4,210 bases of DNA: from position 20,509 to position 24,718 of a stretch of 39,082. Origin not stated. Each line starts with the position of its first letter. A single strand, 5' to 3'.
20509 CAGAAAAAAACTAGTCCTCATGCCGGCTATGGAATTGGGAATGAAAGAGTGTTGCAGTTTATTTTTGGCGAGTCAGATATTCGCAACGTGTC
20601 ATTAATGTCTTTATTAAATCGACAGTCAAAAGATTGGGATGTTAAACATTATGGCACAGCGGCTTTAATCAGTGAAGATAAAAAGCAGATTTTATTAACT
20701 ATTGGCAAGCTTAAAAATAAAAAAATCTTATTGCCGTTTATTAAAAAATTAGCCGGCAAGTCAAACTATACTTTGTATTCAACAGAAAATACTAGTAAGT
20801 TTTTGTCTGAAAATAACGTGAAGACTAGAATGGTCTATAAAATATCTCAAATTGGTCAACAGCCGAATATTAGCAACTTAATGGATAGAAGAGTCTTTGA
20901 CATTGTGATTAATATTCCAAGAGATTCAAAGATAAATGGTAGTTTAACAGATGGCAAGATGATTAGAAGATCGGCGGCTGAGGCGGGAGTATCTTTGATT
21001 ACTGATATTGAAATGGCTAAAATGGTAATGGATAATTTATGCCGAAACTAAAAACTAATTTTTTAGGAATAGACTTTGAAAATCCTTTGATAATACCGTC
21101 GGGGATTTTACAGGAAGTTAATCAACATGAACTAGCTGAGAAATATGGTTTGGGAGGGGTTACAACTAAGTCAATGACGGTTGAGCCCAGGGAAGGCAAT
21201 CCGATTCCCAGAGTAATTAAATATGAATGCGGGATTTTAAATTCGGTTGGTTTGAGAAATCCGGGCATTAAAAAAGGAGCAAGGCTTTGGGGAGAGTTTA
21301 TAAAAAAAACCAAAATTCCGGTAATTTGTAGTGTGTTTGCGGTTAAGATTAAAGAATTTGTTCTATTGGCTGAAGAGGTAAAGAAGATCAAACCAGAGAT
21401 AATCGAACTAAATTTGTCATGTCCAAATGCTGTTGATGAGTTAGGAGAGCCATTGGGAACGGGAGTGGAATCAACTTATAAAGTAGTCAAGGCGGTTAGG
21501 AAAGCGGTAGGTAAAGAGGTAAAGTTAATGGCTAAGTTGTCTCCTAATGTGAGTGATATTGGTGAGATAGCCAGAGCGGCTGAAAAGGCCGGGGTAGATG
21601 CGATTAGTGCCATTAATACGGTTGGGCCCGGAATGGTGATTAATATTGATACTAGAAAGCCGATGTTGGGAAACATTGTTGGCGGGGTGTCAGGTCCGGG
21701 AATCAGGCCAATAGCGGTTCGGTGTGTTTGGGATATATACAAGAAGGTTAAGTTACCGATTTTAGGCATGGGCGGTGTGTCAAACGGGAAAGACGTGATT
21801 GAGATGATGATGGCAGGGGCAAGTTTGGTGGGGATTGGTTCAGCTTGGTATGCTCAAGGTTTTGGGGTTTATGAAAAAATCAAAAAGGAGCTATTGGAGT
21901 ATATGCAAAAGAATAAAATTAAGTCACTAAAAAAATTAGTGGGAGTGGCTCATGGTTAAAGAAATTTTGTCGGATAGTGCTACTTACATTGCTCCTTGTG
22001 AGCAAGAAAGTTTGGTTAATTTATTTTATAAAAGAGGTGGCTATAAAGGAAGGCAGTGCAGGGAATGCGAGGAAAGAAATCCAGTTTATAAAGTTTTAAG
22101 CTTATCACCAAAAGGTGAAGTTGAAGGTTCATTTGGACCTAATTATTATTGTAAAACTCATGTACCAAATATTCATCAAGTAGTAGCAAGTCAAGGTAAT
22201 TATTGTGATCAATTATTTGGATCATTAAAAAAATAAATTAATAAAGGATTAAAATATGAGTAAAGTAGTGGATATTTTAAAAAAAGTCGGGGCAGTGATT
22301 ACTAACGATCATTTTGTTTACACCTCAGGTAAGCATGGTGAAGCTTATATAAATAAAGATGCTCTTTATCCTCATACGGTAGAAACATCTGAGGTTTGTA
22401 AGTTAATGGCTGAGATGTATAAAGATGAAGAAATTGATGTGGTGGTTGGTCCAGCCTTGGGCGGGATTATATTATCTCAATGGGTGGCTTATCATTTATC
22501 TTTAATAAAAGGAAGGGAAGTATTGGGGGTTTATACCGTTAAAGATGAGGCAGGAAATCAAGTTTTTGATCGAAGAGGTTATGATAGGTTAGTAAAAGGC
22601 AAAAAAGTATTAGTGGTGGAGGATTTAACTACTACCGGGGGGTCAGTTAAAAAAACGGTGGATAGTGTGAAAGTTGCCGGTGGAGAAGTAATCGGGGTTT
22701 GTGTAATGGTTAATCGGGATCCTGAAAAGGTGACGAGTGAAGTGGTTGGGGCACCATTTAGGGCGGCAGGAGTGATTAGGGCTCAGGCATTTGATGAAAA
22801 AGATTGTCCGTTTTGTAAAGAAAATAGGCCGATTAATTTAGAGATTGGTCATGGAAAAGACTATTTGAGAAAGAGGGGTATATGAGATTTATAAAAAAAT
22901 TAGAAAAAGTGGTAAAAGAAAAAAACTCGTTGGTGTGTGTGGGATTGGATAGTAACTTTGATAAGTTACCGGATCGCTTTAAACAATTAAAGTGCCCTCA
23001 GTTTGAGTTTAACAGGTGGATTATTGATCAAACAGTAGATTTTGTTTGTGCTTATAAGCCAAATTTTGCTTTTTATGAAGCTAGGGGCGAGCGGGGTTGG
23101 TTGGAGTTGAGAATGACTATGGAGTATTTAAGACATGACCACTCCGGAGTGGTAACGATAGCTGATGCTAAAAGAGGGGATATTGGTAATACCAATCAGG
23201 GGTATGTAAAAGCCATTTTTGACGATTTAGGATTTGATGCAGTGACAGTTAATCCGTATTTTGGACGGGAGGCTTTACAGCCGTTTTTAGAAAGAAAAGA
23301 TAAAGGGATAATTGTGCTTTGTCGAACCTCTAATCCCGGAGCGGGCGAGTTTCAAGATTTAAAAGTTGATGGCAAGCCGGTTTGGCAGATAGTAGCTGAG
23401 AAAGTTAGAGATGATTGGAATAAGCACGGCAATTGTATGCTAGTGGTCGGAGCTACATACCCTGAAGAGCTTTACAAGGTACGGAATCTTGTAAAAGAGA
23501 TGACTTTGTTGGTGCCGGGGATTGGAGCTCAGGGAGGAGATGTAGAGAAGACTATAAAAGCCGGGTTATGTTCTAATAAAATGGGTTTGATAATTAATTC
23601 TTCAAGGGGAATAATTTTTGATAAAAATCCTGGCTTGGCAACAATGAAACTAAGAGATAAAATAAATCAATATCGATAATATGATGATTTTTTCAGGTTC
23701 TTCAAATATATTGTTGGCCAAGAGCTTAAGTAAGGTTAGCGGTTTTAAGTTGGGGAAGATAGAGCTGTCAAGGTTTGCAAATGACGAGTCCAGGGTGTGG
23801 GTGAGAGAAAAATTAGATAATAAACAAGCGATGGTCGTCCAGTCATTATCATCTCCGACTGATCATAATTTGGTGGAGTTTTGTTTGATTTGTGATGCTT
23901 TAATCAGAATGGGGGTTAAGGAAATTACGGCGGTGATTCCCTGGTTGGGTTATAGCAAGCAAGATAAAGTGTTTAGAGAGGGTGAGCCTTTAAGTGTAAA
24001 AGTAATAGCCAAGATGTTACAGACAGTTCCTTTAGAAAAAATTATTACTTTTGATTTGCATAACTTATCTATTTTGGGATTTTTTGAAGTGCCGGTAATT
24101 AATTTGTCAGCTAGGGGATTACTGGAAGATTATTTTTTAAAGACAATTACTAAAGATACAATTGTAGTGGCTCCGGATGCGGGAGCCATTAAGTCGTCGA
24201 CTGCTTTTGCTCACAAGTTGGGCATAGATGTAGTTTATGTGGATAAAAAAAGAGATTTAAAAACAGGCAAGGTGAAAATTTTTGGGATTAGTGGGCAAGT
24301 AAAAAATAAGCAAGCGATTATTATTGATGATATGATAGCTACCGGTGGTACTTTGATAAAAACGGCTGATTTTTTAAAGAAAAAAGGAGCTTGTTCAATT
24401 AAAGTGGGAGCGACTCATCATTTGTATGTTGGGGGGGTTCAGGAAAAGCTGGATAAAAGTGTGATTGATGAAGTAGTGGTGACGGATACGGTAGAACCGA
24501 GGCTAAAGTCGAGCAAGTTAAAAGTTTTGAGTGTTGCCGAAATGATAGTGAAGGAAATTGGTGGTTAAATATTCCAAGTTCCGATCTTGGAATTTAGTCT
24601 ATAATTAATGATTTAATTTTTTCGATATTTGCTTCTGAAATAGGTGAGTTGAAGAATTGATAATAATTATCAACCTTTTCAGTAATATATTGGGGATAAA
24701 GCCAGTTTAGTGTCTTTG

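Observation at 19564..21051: Anticodon-domain-less AsnRS/AspRS-type core fused to a CarB-like MGS domain heads the pyrimidine operon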

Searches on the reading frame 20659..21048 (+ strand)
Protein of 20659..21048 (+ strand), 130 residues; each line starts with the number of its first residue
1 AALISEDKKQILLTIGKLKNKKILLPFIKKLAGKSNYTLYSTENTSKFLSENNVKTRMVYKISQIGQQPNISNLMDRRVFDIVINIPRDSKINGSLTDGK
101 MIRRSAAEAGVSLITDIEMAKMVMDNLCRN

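Call 95: predict_structure(alignment_id=A3)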
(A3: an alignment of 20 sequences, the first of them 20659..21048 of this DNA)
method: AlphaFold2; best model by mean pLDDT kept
length: 130 residues; sequences in the alignment: 20
mean_pLDDT: 90.1   pTM: 0.83
mean pLDDT of the five models: 90.1, 89.9, 89.2, 88.6, 86.8
residues with pLDDT >= 90: 106; 70-90: 11; 50-70: 9; < 50: 4
segments of 3 or more residues with pLDDT < 50: 1-4
pLDDT, mean of each block of 10 residues (from residue 1): 64 96 97 94 96 97 93 94 87 71 93 96 92
secondary structure, 60 per line:
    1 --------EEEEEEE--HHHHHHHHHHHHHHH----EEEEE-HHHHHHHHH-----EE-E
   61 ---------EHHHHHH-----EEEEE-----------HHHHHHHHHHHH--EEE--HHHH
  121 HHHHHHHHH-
elements in order: E9-15 H18-32 E37-41 H43-51 H71-76 E82-86 H98-109 E112-114 H117-129

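Call 97: fold_search(model_id=the predicted structure, library=pdb)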
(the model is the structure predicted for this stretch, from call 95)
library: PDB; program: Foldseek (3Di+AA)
matches with E <= 10: 1681; with E <= 0.001: 47
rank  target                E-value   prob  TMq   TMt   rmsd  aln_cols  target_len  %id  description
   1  5dou_A                1.4e-08  1.00  0.80  0.08   2.7       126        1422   29  Crystal Structure of Human Carbamoyl phosphate synthetase I (CPS1), ligand-bound form (released 2015-12-09)
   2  5dou_B                1.5e-08  1.00  0.79  0.08   2.5       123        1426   30  Crystal Structure of Human Carbamoyl phosphate synthetase I (CPS1), ligand-bound form (released 2015-12-09)
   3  5dou_D                1.5e-08  1.00  0.80  0.08   2.7       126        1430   29  Crystal Structure of Human Carbamoyl phosphate synthetase I (CPS1), ligand-bound form (released 2015-12-09)
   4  5dou_C                2.1e-08  1.00  0.80  0.08   2.7       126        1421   29  Crystal Structure of Human Carbamoyl phosphate synthetase I (CPS1), ligand-bound form (released 2015-12-09)
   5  2yvq                  1.2e-07  1.00  0.76  0.74   2.4       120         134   29  Crystal structure of MGS domain of carbamoyl-phosphate synthetase from homo sapiens (released 2008-04-15)
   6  6uel_A                1.4e-07  1.00  0.79  0.09   2.6       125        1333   27  CPS1 bound to allosteric inhibitor H3B-193 (released 2020-03-18)
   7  6uel_B                1.5e-07  1.00  0.75  0.08   2.9       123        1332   28  CPS1 bound to allosteric inhibitor H3B-193 (released 2020-03-18)
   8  1jdb_K                1.7e-07  1.00  0.73  0.10   2.4       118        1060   22  CARBAMOYL PHOSPHATE SYNTHETASE FROM ESCHERICHIA COLI (released 1998-06-17)
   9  1jdb_B                2.0e-07  1.00  0.74  0.10   2.5       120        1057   22  CARBAMOYL PHOSPHATE SYNTHETASE FROM ESCHERICHIA COLI (released 1998-06-17)
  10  6w2j_A                2.4e-07  1.00  0.79  0.08   2.5       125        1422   30  CPS1 bound to allosteric inhibitor H3B-374 (released 2021-01-13)
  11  1c30_A                2.7e-07  1.00  0.75  0.10   2.5       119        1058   23  CRYSTAL STRUCTURE OF CARBAMOYL PHOSPHATE SYNTHETASE: SMALL SUBUNIT MUTATION C269S (released 1999-12-10)
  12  6w2j_B                3.1e-07  1.00  0.80  0.09   2.8       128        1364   29  CPS1 bound to allosteric inhibitor H3B-374 (released 2021-01-13)
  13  1ce8_A                3.1e-07  1.00  0.74  0.10   2.3       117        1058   23  CARBAMOYL PHOSPHATE SYNTHETASE FROM ESCHERICHIS COLI WITH COMPLEXED WITH THE ALLOSTERIC LIGAND IMP (released 1999-07-26)
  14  1bxr_A                8.4e-07  1.00  0.74  0.10   2.3       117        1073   23  STRUCTURE OF CARBAMOYL PHOSPHATE SYNTHETASE COMPLEXED WITH THE ATP ANALOG AMPPNP (released 1999-04-20)
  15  5dot_A                8.4e-07  1.00  0.79  0.09   2.8       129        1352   29  Crystal Structure of Human Carbamoyl phosphate synthetase I (CPS1), apo form (released 2015-12-09)
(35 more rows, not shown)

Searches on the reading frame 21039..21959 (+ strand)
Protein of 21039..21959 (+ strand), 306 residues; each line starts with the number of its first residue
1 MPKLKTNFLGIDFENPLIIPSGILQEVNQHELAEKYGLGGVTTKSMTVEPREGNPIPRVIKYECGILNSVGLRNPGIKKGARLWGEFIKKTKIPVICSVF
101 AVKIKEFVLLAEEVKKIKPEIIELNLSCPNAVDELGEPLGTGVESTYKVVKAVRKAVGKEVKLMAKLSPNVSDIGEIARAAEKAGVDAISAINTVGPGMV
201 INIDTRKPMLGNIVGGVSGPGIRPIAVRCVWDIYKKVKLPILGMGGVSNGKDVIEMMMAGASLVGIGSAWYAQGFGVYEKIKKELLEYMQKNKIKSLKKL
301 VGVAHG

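Call 3: search_protein_families(library=pfam, proteins=[window:21039-21959:+], max_evalue=0.01)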
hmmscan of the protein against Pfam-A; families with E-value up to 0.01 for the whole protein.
window:21039-21959:+ (306 aa): 6 families
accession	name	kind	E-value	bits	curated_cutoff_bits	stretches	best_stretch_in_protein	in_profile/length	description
PF01180.27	DHO_dh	-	6.1e-70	236.1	27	1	4-289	2-291/291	Dihydroorotate dehydrogenase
PF01207.24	Dus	-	0.00025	20.7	20.4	1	93-189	54-155/311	Dihydrouridine synthase (Dus)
PF01070.24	FMN_dh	-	0.00087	18.9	24.9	1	226-273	259-309/350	FMN-dependent dehydrogenase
PF04481.18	DUF561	-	0.0011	18.6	21.6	0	200-269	155-216/243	Protein of unknown function (DUF561)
PF03060.21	NMO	-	0.0063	16.4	28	0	226-270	181-225/331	Nitronate monooxygenase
PF00701.28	DHDPS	-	0.0096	15.1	22.1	0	143-193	53-104/289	Dihydrodipicolinate synthetase family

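Call 4: search_protein_families(library=ncbifam, proteins=[window:21039-21959:+], max_evalue=0.01)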
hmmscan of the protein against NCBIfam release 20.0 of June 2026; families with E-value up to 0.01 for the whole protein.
window:21039-21959:+ (306 aa): 24 families
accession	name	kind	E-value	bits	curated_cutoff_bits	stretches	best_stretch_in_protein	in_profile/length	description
NF005574.0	PRK07259.1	equivalog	4.8e-97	324.5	269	1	2-305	3-303/304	dihydroorotate dehydrogenase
TIGR01037.2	pyrD_sub1_fam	subfamily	1.4e-92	310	270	1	4-305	1-300/300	dihydroorotate dehydrogenase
NF041011.1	dihydoor_dh_Arch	equivalog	5.2e-73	245.7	330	1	9-305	4-288/289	dihydroorotate dehydrogenase PyrD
NF002702.0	PRK02506.1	equivalog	1.2e-45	156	301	1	3-302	3-307/313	dihydroorotate oxidase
NF006183.0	PRK08318.1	equivalog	3e-42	144.9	335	1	2-304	2-319/422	NAD-dependent dihydropyrimidine dehydrogenase subunit PreA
NF003651.0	PRK05286.2-4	equivalog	1.5e-30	106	448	1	2-304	60-375/377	quinone-dependent dihydroorotate dehydrogenase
NF005741.0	PRK07565.1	subfamily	1.4e-29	103.2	303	2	89-302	99-304/335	dihydroorotate dehydrogenase-like protein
NF003645.0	PRK05286.1-2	equivalog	1.6e-28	99.6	366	1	2-304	44-354/359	quinone-dependent dihydroorotate dehydrogenase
NF003652.0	PRK05286.2-5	equivalog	1.2e-27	97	267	1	2-296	49-351/353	quinone-dependent dihydroorotate dehydrogenase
TIGR01036.1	pyrD_sub2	equivalog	1.4e-26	93.1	200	1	3-305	45-355/356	dihydroorotate dehydrogenase (quinone)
NF003650.0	PRK05286.2-3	equivalog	2.5e-26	92.5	477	1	3-303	72-387/393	quinone-dependent dihydroorotate dehydrogenase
NF003648.0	PRK05286.2-1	equivalog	1.1e-22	80.4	433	1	2-304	49-355/360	quinone-dependent dihydroorotate dehydrogenase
NF003649.0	PRK05286.2-2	equivalog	8.1e-20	71.1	505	1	2-303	48-348/351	quinone-dependent dihydroorotate dehydrogenase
NF003644.0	PRK05286.1-1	equivalog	7.7e-18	64.7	418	1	5-282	46-333/336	quinone-dependent dihydroorotate dehydrogenase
NF003646.0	PRK05286.1-4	equivalog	1.1e-17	63.8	457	2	122-275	169-326/341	quinone-dependent dihydroorotate dehydrogenase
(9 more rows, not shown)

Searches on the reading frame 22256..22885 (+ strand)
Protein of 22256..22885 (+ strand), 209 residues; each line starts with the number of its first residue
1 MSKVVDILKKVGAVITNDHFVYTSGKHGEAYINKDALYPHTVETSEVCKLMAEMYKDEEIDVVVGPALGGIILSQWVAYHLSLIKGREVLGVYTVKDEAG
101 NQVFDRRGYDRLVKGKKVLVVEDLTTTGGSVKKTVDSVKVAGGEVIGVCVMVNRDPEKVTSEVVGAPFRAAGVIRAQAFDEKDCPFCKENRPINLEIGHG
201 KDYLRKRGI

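Call 3: search_protein_families(library=pfam, proteins=[window:22256-22885:+], max_evalue=0.01)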
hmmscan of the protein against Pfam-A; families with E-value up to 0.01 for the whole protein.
window:22256-22885:+ (209 aa): 1 family
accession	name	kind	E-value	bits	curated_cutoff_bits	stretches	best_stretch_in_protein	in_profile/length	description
PF00156.33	Pribosyltran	-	1.2e-13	51.1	26.3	1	37-154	5-126/158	Phosphoribosyl transferase domain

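Call 4: search_protein_families(library=ncbifam, proteins=[window:22256-22885:+], max_evalue=0.01)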
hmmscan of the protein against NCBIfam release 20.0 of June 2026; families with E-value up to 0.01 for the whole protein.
window:22256-22885:+ (209 aa): 27 families (the best 25 are shown)
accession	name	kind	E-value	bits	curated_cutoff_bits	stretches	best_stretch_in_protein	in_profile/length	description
TIGR01367.1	pyrE_Therm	equivalog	1.8e-38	132.1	150.25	1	4-194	2-182/187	orotate phosphoribosyltransferase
TIGR00336.1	pyrE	equivalog_domain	6.8e-21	74.8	106.8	1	8-163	3-156/173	orotate phosphoribosyltransferase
NF002620.0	PRK02277.1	subfamily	3.9e-13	49.5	115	1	31-157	56-183/201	orotate phosphoribosyltransferase-like protein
NF002633.0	PRK02304.1-2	equivalog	4.7e-12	46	224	1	47-153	36-149/172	adenine phosphoribosyltransferase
TIGR01090.1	apt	equivalog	1.1e-10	41.8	185.85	1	46-153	33-147/169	adenine phosphoribosyltransferase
NF001729.0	PRK00455.1-3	equivalog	9.1e-10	38.3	245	1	6-151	18-162/231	orotate phosphoribosyltransferase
NF002636.0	PRK02304.1-5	equivalog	2.3e-09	37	125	1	110-153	112-155/176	adenine phosphoribosyltransferase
NF002632.0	PRK02304.1-1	equivalog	7.2e-09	35.6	243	1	47-152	44-156/183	adenine phosphoribosyltransferase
NF002634.0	PRK02304.1-3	equivalog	9.4e-09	35.2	170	1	47-153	43-156/182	adenine phosphoribosyltransferase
TIGR01743.1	purR_Bsub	equivalog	1.8e-08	33.7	258.7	1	44-156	113-235/268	pur operon repressor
NF002635.0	PRK02304.1-4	subfamily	2.2e-06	27.4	146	1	46-162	41-163/188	adenine phosphoribosyltransferase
NF006328.0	PRK08558.1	equivalog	2.4e-06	27.3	184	1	47-159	99-220/238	adenine phosphoribosyltransferase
NF009211.0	PRK12560.1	equivalog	2.9e-06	27.2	188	1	46-155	39-154/187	adenine phosphoribosyltransferase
NF045507.1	transregGfcR_Halo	equivalog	5.3e-06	26.1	300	1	44-156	79-194/215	transcriptional regulator GfcR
NF005592.0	PRK07322.1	subfamily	1.2e-05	24.8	143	1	102-159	108-164/180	adenine phosphoribosyltransferase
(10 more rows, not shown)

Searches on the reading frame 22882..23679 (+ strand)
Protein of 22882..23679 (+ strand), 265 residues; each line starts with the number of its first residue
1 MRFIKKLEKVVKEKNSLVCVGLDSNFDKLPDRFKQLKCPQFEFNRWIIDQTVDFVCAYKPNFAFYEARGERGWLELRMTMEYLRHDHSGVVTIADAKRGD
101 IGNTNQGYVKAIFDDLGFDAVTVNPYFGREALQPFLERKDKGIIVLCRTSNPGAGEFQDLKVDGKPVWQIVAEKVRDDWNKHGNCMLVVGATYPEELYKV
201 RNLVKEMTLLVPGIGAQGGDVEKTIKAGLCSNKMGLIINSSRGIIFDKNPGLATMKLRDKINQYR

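Call 3: search_protein_families(library=pfam, proteins=[window:22882-23679:+], max_evalue=0.01)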
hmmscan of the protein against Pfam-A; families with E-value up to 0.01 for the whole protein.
window:22882-23679:+ (265 aa): 1 family
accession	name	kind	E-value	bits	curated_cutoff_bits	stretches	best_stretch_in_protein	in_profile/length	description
PF00215.30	OMPdecase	-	1.1e-28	101.1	27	1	47-253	18-217/221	Orotidine 5'-phosphate decarboxylase / HUMPS family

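Call 4: search_protein_families(library=ncbifam, proteins=[window:22882-23679:+], max_evalue=0.01)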
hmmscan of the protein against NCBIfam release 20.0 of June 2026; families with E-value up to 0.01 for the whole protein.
window:22882-23679:+ (265 aa): 4 families
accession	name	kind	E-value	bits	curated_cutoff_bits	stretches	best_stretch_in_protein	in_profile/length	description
TIGR02127.1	pyrF_sub2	equivalog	5.5e-73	245.4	110.6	1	3-250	1-253/261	orotidine-5'-phosphate decarboxylase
NF004034.0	PRK05500.1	equivalog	6.5e-49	166.8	656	1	1-265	1-262/478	bifunctional orotidine-5'-phosphate decarboxylase/orotate phosphoribosyltransferase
NF010386.0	PRK13813.1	equivalog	4e-14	52.7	208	1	92-262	57-214/216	orotidine 5'-phosphate decarboxylase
TIGR01740.1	pyrF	equivalog_domain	1.4e-07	31.4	92.3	1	50-256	19-214/216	orotidine-5'-phosphate decarboxylase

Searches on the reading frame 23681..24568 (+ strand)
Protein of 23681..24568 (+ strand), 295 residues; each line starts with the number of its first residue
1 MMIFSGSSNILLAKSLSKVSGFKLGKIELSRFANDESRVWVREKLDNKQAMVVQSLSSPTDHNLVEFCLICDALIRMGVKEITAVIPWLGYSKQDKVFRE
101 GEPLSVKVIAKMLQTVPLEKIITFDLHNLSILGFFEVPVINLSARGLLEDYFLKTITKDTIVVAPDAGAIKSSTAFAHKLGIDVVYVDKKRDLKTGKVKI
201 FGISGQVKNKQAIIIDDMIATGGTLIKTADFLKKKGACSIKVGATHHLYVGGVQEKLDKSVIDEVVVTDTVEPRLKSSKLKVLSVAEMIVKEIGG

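Call 3: search_protein_families(library=pfam, proteins=[window:23681-24568:+], max_evalue=0.01)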
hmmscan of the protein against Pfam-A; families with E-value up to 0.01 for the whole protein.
window:23681-24568:+ (295 aa): 5 families
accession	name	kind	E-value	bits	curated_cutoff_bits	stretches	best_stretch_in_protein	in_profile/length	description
PF13793.12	Pribosyltran_N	-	8.1e-31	106.8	25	1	1-115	1-115/117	N-terminal domain of ribose phosphate pyrophosphokinase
PF14572.12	Pribosyl_synth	-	5.2e-19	69.3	27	1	202-292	76-169/184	Phosphoribosyl synthetase-associated domain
PF00156.33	Pribosyltran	-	1.2e-14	54.3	26.3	1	144-246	15-124/158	Phosphoribosyl transferase domain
PF14681.12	UPRTase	-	0.00013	22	27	1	191-279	100-190/206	Uracil phosphoribosyltransferase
PF24390.1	PRTase-CE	-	0.0051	17.2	27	0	197-237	103-133/253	PRTase-CE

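Call 4: search_protein_families(library=ncbifam, proteins=[window:23681-24568:+], max_evalue=0.01)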
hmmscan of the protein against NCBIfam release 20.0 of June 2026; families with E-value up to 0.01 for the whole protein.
window:23681-24568:+ (295 aa): 28 families (the best 25 are shown)
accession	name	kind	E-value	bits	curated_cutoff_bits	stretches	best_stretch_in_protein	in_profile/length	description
TIGR01251.1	ribP_PPkin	subfamily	1.2e-87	293.7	113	1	1-293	1-295/309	ribose-phosphate diphosphokinase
NF002320.0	PRK01259.1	subfamily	1.9e-79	267.3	297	1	1-293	7-301/316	ribose-phosphate diphosphokinase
NF002095.0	PRK00934.1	equivalog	7.4e-72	241.9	296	1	1-291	1-282/287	ribose-phosphate diphosphokinase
NF002844.0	PRK03092.1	equivalog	2.5e-65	220.9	438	1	1-293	12-309/326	ribose-phosphate diphosphokinase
NF002618.0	PRK02269.1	equivalog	2.8e-65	221.1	460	1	2-292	7-302/321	ribose-phosphate diphosphokinase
NF003428.0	PRK04923.1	equivalog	1.1e-61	208.8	536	1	1-292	7-303/319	ribose-phosphate diphosphokinase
NF002686.0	PRK02458.1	equivalog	7.8e-58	196.4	506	1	1-292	10-302/323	ribose-phosphate diphosphokinase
NF002758.0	PRK02812.1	equivalog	4e-57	193.8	518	1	2-291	23-314/330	ribose-phosphate pyrophosphokinase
NF001815.0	PRK00553.1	equivalog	2.2e-50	171.7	484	1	2-279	11-291/332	ribose-phosphate pyrophosphokinase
NF005537.0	PRK07199.1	subfamily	7e-44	150.1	322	1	10-273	12-275/301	ribose-phosphate diphosphokinase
NF005299.0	PRK06827.1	subfamily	1.5e-28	99.6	327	1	54-271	100-330/383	phosphoribosylpyrophosphate synthetase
NF001097.0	PRK00129.1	equivalog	9.7e-07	28.7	114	1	187-242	100-157/209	uracil phosphoribosyltransferase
NF002620.0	PRK02277.1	subfamily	1.9e-06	27.7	115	1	159-241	88-173/201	orotate phosphoribosyltransferase-like protein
NF002636.0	PRK02304.1-5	equivalog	2.1e-06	27.3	125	1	207-262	114-170/176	adenine phosphoribosyltransferase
TIGR01091.1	upp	equivalog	4e-06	26.6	208.35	1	203-244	116-157/207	uracil phosphoribosyltransferase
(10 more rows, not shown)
